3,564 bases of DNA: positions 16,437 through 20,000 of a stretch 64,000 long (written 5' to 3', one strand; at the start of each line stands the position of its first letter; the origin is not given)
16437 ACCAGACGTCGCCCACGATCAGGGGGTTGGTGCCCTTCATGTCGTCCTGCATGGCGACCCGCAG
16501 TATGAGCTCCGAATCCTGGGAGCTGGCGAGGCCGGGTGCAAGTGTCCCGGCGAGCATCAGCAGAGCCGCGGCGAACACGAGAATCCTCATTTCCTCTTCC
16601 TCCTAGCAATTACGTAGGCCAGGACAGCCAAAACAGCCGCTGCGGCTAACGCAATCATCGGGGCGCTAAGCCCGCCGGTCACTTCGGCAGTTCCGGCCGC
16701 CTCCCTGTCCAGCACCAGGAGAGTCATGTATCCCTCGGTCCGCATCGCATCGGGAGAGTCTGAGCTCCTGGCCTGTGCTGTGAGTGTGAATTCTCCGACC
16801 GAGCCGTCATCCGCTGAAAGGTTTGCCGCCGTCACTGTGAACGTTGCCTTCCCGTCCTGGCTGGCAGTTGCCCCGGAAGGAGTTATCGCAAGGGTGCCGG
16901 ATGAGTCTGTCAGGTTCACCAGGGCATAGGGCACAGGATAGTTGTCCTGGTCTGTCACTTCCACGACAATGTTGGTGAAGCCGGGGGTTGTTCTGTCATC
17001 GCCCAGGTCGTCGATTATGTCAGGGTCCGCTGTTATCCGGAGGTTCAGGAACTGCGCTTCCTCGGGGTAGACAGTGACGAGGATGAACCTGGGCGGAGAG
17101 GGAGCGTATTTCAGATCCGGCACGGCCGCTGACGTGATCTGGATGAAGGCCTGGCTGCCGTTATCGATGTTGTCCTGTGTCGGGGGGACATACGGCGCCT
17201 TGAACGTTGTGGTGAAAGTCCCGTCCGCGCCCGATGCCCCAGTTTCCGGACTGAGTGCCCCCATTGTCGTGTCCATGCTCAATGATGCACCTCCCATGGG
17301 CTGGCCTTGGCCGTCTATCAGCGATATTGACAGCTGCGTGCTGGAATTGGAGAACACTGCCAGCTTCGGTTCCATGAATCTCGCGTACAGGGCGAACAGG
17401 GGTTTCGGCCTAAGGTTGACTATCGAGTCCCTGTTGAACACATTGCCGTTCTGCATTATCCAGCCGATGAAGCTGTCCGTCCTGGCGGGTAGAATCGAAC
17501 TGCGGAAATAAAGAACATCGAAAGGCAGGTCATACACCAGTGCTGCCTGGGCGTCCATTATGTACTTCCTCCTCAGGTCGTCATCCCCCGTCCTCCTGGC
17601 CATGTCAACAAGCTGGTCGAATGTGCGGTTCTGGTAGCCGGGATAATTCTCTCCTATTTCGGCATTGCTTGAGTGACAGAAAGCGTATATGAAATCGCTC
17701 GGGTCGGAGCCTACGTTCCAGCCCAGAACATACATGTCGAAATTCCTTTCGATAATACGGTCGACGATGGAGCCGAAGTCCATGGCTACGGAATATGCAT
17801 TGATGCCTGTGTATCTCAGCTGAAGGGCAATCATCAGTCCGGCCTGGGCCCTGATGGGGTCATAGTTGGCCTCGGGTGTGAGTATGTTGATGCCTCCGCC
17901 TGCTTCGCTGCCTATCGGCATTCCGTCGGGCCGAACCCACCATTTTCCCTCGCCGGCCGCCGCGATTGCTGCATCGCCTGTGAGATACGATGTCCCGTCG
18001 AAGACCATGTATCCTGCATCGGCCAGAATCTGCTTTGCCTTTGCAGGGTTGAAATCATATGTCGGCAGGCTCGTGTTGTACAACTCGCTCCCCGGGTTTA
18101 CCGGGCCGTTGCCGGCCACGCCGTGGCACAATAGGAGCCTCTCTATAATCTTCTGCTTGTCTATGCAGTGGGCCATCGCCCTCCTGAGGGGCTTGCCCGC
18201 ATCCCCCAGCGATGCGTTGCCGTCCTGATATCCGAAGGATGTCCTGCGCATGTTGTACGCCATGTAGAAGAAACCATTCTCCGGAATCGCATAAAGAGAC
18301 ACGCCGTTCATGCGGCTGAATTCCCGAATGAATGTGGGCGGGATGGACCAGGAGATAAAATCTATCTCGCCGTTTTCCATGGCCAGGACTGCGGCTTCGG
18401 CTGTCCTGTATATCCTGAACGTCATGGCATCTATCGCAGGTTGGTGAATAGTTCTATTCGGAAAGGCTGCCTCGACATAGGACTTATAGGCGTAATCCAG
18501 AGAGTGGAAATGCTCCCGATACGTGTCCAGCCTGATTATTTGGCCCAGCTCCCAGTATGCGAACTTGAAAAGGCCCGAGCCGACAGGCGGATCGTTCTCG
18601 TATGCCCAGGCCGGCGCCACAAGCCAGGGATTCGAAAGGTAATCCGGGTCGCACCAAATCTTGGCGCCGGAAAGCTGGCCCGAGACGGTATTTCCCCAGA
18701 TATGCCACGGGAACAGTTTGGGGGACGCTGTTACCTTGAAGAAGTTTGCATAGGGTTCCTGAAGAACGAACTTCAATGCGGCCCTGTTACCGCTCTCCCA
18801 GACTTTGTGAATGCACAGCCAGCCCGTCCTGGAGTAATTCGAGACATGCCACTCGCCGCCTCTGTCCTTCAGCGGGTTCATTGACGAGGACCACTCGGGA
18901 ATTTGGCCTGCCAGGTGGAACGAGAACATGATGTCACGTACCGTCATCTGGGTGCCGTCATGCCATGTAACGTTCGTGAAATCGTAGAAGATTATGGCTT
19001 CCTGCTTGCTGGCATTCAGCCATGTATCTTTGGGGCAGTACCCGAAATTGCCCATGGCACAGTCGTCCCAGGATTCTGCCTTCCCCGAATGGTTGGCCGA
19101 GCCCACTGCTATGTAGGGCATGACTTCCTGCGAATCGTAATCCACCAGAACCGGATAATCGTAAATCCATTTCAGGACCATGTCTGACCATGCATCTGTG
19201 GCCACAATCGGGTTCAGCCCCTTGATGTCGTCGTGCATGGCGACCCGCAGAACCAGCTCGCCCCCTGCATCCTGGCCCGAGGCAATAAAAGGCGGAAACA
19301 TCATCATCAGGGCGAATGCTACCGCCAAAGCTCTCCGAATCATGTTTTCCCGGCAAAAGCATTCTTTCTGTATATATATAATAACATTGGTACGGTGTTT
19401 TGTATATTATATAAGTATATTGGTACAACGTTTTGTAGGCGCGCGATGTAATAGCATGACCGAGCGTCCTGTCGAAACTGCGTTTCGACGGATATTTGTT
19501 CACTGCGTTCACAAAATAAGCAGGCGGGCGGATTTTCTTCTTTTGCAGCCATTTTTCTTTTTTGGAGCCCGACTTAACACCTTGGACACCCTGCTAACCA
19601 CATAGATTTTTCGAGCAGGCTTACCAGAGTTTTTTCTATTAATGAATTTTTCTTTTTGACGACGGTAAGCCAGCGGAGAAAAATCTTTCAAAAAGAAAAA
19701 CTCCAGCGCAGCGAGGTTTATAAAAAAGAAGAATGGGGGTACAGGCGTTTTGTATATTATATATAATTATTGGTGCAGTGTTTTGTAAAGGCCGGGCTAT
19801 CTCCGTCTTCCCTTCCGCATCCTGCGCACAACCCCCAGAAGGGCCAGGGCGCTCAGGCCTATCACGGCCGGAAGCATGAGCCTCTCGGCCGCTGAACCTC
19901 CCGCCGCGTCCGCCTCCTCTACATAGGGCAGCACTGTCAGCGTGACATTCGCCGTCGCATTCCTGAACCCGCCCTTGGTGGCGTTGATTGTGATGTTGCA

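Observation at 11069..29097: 18-kb co-directional surface-protein island: four membrane-anchored 'orphan' family-5 solute-binding paralogs coupled to two SBBP-propeller/PKD proteins, with no ABC transporter partner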

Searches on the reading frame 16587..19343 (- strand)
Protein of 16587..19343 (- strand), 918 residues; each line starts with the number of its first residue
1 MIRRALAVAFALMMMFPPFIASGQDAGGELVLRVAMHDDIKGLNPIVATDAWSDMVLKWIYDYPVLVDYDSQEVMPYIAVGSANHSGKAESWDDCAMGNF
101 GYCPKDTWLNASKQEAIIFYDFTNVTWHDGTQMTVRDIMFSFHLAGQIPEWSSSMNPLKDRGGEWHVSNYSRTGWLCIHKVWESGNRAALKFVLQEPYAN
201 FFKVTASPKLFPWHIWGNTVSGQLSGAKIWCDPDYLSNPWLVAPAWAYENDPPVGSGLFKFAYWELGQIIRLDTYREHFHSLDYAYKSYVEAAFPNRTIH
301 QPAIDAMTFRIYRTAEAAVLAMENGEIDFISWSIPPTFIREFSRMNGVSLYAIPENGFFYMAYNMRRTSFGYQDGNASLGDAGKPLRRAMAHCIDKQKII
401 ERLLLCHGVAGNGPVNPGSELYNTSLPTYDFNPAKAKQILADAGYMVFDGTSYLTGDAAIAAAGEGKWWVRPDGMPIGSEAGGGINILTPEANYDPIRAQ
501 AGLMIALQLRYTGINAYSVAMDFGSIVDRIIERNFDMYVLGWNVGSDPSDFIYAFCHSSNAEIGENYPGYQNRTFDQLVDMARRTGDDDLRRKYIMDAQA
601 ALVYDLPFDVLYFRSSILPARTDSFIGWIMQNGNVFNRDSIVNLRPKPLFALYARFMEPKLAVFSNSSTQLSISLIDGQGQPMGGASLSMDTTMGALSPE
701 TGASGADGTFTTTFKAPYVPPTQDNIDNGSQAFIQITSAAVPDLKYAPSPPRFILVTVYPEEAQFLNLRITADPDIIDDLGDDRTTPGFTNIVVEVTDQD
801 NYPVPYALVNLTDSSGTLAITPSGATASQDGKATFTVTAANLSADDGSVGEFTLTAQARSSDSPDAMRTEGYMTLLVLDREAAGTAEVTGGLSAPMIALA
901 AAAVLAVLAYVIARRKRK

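Call 4: search_protein_families(library=pfam, proteins=[window:16587-19343:-], max_evalue=0.01)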
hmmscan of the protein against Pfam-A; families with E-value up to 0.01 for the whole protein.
window:16587-19343:- (918 aa): 6 families
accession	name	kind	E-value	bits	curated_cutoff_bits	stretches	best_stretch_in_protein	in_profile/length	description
PF00496.27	SBP_bac_5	-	2.1e-45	155.9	32.4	1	124-561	26-366/368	Bacterial extracellular solute-binding proteins, family 5 Middle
PF02369.22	Big_1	-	7.8e-09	36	34.9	2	792-858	21-80/93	Bacterial Ig-like domain (group 1)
PF09134.16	Invasin_D3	-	1.8e-08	35.2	33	1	665-717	17-70/98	Invasin, domain 3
PF13620.12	CarboxypepD_reg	-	0.00018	22.2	32.3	0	792-839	2-47/82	Carboxypeptidase regulatory-like domain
PF24107.1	DUF7382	-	0.0046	17.2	27.4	0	783-835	13-64/65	Domain of unknown function (DUF7382)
PF20736.2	Glyco_hydro127M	-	0.0056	17.2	24.2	0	119-192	21-93/95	Beta-L-arabinofuranosidase, GH127 middle domain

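Call 5: search_protein_families(library=ncbifam, proteins=[window:16587-19343:-], max_evalue=0.01)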
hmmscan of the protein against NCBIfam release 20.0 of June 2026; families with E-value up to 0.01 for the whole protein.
window:16587-19343:- (918 aa): 8 families
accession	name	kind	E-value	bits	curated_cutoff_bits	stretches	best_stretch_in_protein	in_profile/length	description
NF045467.1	Opp4A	equivalog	3.2e-23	81.8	650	1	301-450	236-385/556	oligopeptide ABC transporter substrate-binding protein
NF043070.1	DppA_dipep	equivalog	7.5e-14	51.2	1005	2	493-612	384-504/535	dipeptide ABC transporter periplasmic-binding protein DppA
TIGR02294.1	nickel_nikA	equivalog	9.2e-09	34.3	393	1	301-449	191-331/501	nickel ABC transporter substrate-binding protein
NF045468.1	Opp5A_nikA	equivalog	1.2e-07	30.7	600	1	301-451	187-324/488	nickel ABC transporter substrate-binding protein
NF011942.0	PRK15413.1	equivalog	1.2e-06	27.5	594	1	302-446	213-344/512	glutathione ABC transporter substrate-binding protein GsiB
NF011689.0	PRK15109.1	equivalog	4.3e-05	22.4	560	0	493-608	388-504/547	ABC transporter substrate-binding protein SapA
TIGR04028.1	SBP_KPN_01854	hypoth_equivalog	0.00016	20.4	468.5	1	384-447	270-333/509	TIGR04028 family ABC transporter substrate-binding protein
NF047575.1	opine_bind_CntA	exception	0.0025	16.5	800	1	301-450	219-365/535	staphylopine-dependent metal ABC transporter substrate-binding lipoprotein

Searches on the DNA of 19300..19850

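Call 90: search_rna_families(source=window, start=19300, end=19850, threshold=evalue, max_evalue=1)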
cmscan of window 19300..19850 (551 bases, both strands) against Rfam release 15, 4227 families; matches with E-value up to 1: 0.
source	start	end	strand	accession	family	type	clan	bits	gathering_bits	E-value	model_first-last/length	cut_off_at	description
